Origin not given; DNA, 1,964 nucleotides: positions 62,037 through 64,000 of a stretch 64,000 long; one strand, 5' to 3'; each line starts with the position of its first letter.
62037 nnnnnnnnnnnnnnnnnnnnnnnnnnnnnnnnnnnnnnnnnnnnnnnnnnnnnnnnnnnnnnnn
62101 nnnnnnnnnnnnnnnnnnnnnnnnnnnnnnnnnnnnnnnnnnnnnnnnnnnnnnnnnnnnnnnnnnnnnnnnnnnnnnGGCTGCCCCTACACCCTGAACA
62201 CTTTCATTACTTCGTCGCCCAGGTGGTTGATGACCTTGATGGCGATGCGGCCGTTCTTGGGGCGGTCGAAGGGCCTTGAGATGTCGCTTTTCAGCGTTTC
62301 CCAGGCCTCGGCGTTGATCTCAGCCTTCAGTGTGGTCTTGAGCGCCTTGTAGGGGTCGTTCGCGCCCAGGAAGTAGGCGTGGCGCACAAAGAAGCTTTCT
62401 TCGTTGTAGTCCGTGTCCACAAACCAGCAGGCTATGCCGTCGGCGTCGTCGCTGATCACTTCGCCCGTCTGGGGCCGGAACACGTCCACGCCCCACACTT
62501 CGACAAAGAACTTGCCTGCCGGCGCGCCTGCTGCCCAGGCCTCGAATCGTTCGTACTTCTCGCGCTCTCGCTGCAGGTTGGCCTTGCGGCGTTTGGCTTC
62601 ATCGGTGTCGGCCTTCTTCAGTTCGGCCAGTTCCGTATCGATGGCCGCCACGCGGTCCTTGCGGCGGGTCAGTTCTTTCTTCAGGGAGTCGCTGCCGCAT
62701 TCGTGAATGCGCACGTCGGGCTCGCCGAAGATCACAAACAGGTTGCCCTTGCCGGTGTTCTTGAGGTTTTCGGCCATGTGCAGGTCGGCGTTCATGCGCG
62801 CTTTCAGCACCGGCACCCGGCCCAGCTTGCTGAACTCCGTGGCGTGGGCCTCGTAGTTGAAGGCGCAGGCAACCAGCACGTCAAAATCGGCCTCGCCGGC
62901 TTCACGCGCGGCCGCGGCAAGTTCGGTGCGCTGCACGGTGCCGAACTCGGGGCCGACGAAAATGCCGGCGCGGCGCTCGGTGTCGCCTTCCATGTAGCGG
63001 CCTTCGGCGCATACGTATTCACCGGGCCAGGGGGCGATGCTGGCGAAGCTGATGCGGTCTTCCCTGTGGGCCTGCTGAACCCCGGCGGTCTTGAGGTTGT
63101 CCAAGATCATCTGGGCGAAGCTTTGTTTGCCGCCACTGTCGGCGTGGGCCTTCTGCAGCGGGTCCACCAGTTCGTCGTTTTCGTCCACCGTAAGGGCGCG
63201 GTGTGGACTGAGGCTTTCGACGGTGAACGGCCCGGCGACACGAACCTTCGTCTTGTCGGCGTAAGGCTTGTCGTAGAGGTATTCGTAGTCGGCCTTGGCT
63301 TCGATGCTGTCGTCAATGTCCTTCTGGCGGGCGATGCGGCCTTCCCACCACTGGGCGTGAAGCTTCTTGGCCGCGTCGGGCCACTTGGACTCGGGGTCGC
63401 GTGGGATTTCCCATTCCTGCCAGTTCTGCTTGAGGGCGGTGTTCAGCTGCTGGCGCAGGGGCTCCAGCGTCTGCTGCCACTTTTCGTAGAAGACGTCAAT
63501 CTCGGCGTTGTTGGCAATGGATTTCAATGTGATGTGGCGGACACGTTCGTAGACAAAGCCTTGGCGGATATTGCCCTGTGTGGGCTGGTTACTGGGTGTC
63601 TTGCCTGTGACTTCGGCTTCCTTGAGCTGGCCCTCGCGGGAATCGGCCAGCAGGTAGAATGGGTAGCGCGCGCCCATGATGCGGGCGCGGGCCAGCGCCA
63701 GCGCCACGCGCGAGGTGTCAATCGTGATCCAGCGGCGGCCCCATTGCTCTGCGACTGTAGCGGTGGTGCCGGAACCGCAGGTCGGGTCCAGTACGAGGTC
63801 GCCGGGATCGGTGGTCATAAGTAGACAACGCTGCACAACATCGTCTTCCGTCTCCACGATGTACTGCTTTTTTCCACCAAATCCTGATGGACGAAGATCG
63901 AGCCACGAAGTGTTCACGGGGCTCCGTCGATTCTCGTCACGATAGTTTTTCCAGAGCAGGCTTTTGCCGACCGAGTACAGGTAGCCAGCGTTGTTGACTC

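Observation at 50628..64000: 13-gene co-directional cluster: methyltransferase, two UvrD helicases, GIY-YIG nuclease, DUF932, zinc ribbon, GHKL ATPase plus coupled small protein. Candidate undescribed multi-gene defence system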

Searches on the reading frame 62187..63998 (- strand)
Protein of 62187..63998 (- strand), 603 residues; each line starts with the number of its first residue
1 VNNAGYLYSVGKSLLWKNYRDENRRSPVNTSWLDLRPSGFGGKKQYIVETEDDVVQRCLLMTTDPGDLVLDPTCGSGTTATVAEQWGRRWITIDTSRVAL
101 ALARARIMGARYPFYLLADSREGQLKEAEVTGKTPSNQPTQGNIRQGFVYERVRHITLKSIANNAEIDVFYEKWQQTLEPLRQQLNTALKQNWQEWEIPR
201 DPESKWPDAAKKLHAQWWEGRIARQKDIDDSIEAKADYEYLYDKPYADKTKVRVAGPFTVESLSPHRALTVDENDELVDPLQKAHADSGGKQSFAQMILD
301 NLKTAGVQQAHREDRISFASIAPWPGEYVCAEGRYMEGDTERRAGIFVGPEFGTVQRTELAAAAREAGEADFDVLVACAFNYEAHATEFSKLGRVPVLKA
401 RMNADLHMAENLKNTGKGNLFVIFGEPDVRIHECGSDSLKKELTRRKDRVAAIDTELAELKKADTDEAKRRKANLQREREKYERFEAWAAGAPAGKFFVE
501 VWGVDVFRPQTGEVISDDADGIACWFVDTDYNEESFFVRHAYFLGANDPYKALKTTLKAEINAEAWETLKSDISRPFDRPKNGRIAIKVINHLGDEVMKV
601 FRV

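Call 6: search_protein_families(library=pfam, proteins=[window:62187-63998:-], max_evalue=0.01)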
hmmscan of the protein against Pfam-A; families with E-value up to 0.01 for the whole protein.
window:62187-63998:- (603 aa): 3 families
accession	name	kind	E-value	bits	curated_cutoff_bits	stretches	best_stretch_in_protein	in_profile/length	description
PF01555.25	N6_N4_Mtase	-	8.2e-13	49.3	26.7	1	29-101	159-217/221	DNA methylase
PF13649.12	Methyltransf_25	-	0.00041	21.4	27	1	69-111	1-47/97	Methyltransferase domain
PF08241.18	Methyltransf_11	-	0.0026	18.8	21.2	0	70-122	1-53/95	Methyltransferase domain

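Call 8: search_protein_families(library=padloc, proteins=[window:62187-63998:-], max_evalue=0.01)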
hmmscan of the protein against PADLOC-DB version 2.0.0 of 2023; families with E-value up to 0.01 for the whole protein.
window:62187-63998:- (603 aa): 39 families (the best 25 are shown)
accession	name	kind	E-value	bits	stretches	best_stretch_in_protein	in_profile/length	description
PDLC03632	MTase_III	-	9.8e-261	865.9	2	35-446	457-866/983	Type III methyltransferase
PDLC03216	MTase_II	-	1.6e-11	41.8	1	41-110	189-258/364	Type II methyltransferase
PDLC03387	MTase_II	-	2e-11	41.6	1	52-110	220-278/289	Type II methyltransferase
PDLC03371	MTase_II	-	2.5e-11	41.6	1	54-107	199-252/260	Type II methyltransferase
PDLC03738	oMTase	-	2.6e-11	40.8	1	42-109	200-267/376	orphan methyltransferase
PDLC03633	MTase_III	-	4.2e-11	40.2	1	40-109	286-355/616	Type III methyltransferase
PDLC03636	MTase_III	-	5.4e-11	40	1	52-95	350-393/575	Type III methyltransferase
PDLC03339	MTase_II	-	7.2e-11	39.5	1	55-107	219-271/399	Type II methyltransferase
PDLC03354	MTase_II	-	4.5e-10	37.1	1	44-110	319-385/425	Type II methyltransferase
PDLC03300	MTase_II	-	7.6e-10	36.3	1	24-108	193-277/302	Type II methyltransferase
PDLC03299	MTase_II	-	3.1e-09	34.7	1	53-108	203-258/296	Type II methyltransferase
PDLC03644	MTase_III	-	5.5e-09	33.3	1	40-107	320-393/542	Type III methyltransferase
PDLC03353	MTase_II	-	4e-08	31.1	1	54-107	197-250/260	Type II methyltransferase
PDLC03238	MTase_II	-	4e-08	30.7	1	32-98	289-356/428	Type II methyltransferase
PDLC03228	MTase_II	-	4.4e-08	31.2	1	37-109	135-207/227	Type II methyltransferase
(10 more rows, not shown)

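Call 10: search_protein_families(library=ncbifam, proteins=[window:62187-63998:-], max_evalue=0.01)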
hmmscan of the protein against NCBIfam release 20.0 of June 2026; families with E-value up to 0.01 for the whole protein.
window:62187-63998:- (603 aa): 5 families
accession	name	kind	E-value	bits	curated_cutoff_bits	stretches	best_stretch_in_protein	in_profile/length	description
NF050803.1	DnaMtaseCcrMCaul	equivalog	1.9e-11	43.5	830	1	42-109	182-249/350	adenine-specific DNA-methyltransferase CcrM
NF008572.0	PRK11524.1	equivalog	1.5e-06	27.6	292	1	53-106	202-255/294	adenine-specific DNA-methyltransferase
NF043040.1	corrin_prot_MT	hypoth_equivalog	2.5e-05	23.8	180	1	59-109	34-85/216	corrinoid protein-associated methyltransferase CpaM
NF010253.0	PRK13699.1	subfamily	0.0001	22.1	244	1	34-94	132-192/226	DNA methyltransferase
NF045667.1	MTase_DVU1556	equivalog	0.0038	16.7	155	1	60-107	17-65/213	DVU_1556 family methyltransferase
